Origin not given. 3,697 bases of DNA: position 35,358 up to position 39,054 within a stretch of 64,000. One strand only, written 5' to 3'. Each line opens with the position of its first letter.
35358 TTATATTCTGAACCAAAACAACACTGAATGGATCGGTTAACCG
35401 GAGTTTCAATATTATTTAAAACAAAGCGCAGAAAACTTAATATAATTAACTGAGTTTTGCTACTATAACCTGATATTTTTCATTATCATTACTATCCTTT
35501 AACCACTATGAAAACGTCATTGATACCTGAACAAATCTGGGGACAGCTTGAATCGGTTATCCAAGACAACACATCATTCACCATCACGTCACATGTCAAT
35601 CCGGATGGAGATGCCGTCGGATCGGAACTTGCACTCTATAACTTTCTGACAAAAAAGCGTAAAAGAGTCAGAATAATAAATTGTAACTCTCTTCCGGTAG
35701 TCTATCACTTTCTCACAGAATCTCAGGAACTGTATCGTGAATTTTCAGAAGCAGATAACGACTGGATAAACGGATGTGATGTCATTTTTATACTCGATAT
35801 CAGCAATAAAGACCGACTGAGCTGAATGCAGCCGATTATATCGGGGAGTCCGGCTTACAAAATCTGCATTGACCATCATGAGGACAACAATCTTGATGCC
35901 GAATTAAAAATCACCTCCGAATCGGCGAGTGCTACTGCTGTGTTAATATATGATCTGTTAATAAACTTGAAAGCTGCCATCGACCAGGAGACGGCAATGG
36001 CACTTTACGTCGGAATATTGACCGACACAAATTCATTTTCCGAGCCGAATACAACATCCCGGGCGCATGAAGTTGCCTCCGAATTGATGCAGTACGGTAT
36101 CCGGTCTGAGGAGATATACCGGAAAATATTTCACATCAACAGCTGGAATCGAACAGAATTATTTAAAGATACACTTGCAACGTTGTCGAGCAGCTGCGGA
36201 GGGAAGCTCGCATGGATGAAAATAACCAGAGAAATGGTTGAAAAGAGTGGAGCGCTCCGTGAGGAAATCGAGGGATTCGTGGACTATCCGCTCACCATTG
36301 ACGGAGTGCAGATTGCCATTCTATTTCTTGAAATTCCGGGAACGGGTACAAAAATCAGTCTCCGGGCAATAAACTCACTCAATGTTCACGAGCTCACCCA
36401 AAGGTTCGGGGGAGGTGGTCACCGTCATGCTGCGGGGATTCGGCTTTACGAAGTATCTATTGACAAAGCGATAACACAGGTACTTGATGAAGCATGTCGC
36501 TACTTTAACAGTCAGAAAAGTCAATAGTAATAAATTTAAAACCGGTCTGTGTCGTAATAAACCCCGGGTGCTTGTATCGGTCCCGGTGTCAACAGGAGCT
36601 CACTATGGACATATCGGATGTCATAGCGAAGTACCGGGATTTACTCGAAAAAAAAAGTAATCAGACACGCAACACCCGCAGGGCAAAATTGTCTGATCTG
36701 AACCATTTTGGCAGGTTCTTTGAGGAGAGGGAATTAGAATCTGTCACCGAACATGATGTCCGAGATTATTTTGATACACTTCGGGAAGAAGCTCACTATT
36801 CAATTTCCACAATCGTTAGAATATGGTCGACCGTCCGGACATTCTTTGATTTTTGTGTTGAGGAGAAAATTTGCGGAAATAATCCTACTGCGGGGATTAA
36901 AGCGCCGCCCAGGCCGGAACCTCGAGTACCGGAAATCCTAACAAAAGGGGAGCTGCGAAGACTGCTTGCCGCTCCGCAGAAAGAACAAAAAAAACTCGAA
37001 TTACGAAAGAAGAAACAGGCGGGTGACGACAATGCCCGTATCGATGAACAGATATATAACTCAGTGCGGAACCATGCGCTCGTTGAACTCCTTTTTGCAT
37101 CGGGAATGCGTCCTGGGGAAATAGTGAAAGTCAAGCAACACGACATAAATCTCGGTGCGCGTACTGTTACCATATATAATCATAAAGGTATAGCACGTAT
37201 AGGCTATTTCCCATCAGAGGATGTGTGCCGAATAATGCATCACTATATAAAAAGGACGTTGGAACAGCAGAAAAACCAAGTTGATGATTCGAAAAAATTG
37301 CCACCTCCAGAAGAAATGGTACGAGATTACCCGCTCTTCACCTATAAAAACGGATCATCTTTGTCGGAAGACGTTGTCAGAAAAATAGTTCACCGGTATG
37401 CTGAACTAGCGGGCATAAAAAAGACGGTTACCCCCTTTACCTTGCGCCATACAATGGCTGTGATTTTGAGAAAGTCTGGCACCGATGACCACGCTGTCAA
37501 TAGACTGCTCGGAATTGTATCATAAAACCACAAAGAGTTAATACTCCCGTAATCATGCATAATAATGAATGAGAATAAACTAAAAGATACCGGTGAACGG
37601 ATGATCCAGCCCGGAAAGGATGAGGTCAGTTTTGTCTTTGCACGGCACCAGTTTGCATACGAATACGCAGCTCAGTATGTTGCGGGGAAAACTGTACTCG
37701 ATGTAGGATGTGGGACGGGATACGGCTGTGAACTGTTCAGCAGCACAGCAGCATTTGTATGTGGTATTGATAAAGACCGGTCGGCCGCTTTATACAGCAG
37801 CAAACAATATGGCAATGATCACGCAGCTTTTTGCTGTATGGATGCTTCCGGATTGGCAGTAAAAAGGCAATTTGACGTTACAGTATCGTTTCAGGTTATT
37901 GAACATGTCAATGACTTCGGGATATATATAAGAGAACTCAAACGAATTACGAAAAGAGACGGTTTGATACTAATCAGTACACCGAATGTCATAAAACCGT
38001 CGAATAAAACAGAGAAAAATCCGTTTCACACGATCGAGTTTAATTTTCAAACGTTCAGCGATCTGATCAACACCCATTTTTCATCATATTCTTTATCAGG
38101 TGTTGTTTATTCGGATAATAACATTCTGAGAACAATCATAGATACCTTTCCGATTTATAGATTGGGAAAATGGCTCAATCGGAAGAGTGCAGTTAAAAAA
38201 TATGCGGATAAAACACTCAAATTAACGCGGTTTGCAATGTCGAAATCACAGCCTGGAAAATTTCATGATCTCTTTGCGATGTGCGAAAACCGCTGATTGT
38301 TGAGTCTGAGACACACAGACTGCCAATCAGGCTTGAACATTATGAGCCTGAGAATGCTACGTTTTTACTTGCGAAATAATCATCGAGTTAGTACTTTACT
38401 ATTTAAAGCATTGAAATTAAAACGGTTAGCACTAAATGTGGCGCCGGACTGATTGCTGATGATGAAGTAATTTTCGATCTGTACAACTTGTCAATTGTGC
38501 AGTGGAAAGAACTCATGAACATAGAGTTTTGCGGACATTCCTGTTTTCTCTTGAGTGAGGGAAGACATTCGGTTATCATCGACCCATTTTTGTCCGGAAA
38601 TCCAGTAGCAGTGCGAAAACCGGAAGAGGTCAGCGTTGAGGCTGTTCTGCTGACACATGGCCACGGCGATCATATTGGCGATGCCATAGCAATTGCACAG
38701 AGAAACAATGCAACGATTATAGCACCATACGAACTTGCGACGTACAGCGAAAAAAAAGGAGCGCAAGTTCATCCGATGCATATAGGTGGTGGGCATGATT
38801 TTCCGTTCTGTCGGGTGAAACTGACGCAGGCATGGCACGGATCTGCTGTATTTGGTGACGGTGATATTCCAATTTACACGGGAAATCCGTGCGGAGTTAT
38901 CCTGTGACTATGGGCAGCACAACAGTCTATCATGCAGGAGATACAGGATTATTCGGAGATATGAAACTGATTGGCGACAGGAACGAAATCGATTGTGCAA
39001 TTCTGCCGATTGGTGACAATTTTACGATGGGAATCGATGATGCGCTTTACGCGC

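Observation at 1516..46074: Very high density of disrupted genes: at least 6 in-frame stops (TGA x4, TAA, TAG) and at least 8 homopolymer frameshifts in conserved genes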

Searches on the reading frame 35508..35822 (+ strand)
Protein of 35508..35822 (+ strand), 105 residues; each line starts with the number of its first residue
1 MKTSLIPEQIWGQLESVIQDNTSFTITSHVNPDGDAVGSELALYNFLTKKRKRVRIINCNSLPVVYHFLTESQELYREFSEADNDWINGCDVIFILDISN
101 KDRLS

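Call 8: search_protein_families(library=pfam, proteins=[window:35508-35822:+], max_evalue=0.01)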
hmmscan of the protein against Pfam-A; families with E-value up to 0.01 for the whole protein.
window:35508-35822:+ (105 aa): 1 family
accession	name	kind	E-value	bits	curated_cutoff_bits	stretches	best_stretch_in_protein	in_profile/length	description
PF01368.27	DHH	-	1.3e-06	29.1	28.1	1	24-102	2-52/125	DHH family, N-terminal domain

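Call 55: list_cluster_members(proteins=[window:35508-35822:+, window:22300-23115:+, window:42295-42936:+, window:43384-43797:+, window:29322-29711:+, window:35826-36524:+, window:38515-38904:+, window:46547-47602:+, window:37565-38293:+, window:40472-42280:+])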
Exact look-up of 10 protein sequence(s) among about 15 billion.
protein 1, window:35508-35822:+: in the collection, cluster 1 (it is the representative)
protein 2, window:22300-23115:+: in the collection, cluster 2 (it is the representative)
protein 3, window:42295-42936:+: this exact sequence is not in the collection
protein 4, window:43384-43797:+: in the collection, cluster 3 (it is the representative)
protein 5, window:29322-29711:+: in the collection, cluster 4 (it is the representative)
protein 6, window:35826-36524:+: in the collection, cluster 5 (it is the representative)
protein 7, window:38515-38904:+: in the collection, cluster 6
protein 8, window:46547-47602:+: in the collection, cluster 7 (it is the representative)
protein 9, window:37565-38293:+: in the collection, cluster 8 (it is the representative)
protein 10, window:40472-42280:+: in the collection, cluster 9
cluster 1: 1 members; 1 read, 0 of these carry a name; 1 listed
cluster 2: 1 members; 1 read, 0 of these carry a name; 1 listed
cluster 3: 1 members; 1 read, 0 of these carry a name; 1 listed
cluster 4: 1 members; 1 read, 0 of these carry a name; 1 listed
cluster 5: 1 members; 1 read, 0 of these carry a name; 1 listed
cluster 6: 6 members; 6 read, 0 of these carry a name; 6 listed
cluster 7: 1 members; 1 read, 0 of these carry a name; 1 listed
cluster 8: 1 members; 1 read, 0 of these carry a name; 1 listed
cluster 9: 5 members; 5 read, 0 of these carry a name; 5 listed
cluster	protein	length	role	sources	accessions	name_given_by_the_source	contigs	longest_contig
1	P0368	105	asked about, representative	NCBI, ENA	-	-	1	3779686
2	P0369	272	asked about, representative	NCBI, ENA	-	-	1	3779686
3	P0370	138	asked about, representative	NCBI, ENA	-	-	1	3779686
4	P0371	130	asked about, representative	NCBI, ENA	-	-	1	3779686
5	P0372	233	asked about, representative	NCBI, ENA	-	-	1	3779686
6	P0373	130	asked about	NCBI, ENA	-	-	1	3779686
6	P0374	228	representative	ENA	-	-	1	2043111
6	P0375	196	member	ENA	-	-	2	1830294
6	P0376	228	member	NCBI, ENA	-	-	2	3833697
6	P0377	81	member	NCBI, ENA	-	-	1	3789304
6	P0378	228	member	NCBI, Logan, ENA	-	-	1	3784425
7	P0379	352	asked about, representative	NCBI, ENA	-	-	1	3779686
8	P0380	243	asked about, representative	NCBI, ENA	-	-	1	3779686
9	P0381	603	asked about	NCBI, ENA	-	-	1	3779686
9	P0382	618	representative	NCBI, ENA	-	-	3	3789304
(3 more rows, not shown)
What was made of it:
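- MBL-2 also varies among sister strains: 228, 196 and 81 aa (call 55).
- Tried and rejected: Cluster look-ups show every window fragment comes from a single contig (call 55).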

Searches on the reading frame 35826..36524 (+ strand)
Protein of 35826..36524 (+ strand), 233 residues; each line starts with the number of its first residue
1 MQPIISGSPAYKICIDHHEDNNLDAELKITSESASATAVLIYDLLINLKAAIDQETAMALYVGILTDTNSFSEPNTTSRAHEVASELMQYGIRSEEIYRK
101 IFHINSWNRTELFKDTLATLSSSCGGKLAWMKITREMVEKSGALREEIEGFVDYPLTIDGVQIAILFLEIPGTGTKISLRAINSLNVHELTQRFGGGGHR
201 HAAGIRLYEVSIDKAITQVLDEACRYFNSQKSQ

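Call 8: search_protein_families(library=pfam, proteins=[window:35826-36524:+], max_evalue=0.01)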
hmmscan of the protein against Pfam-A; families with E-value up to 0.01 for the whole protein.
window:35826-36524:+ (233 aa): 2 families
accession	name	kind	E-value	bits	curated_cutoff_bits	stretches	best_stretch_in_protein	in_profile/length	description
PF02272.25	DHHA1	-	1.4e-10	41.9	25.9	1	140-224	10-97/102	DHHA1 domain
PF01368.27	DHH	-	1.2e-05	26.1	28.1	1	13-64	67-125/125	DHH family, N-terminal domain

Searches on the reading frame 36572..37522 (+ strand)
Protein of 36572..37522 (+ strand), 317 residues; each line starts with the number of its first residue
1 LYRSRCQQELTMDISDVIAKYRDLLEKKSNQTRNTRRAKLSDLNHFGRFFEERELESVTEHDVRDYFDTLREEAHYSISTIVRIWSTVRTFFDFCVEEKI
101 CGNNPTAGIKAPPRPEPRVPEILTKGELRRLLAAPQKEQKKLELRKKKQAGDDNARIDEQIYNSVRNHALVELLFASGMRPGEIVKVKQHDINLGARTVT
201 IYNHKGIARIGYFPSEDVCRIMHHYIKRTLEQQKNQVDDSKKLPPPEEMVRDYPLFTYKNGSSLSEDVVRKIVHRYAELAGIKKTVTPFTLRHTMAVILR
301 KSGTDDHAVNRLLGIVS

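Call 9: search_protein_families(library=pfam, proteins=[window:36572-37522:+], max_evalue=0.01)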
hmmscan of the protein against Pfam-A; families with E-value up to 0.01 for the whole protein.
window:36572-37522:+ (317 aa): 4 families
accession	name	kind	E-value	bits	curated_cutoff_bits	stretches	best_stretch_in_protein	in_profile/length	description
PF00589.27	Phage_integrase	-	1.3e-21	77.6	27.1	1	163-314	20-155/172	Phage integrase family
PF02899.23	Phage_int_SAM_1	-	4.1e-11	43.4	22.3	1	19-99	2-83/83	Phage integrase, N-terminal SAM-like domain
PF13495.12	Phage_int_SAM_4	-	1.2e-08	35.6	27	1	32-99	15-82/85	Phage integrase, N-terminal SAM-like domain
PF13102.12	Phage_int_SAM_5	-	0.0001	23.1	22.3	1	21-106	6-93/98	Phage integrase SAM-like domain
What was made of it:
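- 36572..37525 (+): XerC/D-like recombinase that ends 'LLGIVS*' without the catalytic-Tyr segment, so it is probably truncated. It is heavily frameshifted in the sister. The Pfam match stops at profile position 155 of 172 (call 9).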

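Call 11: find_related_loci(query=window:36572-37522:+, collection=genome_contigs, flank=10000)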
Query window:36572-37522:+ (317 aa) in genome_contigs; peptide patterns used: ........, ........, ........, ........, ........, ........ (x = any residue, [..] = any of these).
215 stretches matched a pattern; 1 encode a relative of the query (tblastn E <= 1e-3); 1 distinct loci.
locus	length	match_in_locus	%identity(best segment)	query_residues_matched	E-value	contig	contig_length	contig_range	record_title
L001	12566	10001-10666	22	83-314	5e-7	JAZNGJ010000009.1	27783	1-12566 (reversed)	MAG: Faecousia sp. isolate T1900044705_TS20190171.MAGScoT_cleanbin_000027 SGB_1810_k141_1740183, whole genome shotgun se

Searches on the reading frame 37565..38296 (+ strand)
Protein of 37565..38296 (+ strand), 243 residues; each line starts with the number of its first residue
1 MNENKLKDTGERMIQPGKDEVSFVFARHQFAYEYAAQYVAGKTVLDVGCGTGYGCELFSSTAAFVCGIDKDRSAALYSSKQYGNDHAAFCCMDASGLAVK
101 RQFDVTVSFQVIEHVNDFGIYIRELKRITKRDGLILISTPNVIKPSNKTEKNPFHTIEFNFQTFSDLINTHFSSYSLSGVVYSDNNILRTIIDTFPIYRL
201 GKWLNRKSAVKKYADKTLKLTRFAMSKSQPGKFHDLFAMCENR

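Call 5: find_encoding_contigs(protein=window:37565-38296:+, flank=10000, max_places=10)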
Protein window:37565-38296:+ (243 aa): no gene with exactly this product is on record in the collection.

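Call 9: search_protein_families(library=pfam, proteins=[window:37565-38293:+], max_evalue=0.01)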
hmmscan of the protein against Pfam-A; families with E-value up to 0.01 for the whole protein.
window:37565-38293:+ (243 aa): 10 families
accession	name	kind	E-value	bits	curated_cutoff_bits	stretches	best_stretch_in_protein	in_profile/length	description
PF08241.18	Methyltransf_11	-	1.8e-15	57.8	21.2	1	45-137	1-95/95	Methyltransferase domain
PF13489.12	Methyltransf_23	-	4.9e-15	56.1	27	1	39-176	21-146/164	Methyltransferase domain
PF13847.12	Methyltransf_31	-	6.3e-13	49.1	27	1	41-146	4-122/145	Methyltransferase domain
PF13649.12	Methyltransf_25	-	2.4e-11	44.6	27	1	44-133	1-97/97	Methyltransferase domain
PF08242.18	Methyltransf_12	-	2.9e-08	34.8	30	1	45-135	1-98/98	Methyltransferase domain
PF02353.26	CMAS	-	4.3e-06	26.7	27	1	39-149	61-176/273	Mycolic acid cyclopropane synthetase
PF08003.17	Methyltransf_9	-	5.1e-05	22.8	23.8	1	40-140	115-220/315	Protein of unknown function (DUF1698)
PF07021.18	MetW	-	0.0055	16.8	21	0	40-141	13-111/193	Methionine biosynthesis protein MetW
PF03141.22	Methyltransf_29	-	0.0086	15.1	23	0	41-152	118-232/506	Putative S-adenosyl-L-methionine-dependent methyltransferase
PF01135.25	PCMT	-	0.0098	16.1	20.3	0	29-79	63-115/210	Protein-L-isoaspartate(D-aspartate) O-methyltransferase (PCMT)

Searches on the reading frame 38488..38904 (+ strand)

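Call 8: search_protein_families(library=pfam, proteins=[window:38488-38904:+], max_evalue=0.01)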
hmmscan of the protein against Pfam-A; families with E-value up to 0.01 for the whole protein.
window:38488-38904:+ (139 aa): 3 families
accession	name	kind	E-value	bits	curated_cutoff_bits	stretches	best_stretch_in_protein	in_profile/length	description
PF00753.33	Lactamase_B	-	1.1e-14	55.3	22.7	1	14-105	3-97/196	Metallo-beta-lactamase superfamily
PF12706.13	Lactamase_B_2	-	1.1e-10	41.9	27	1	28-126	2-117/200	Beta-lactamase superfamily domain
PF13483.12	Lactamase_B_3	-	8.1e-09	36.1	24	1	12-81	2-65/160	Beta-lactamase superfamily domain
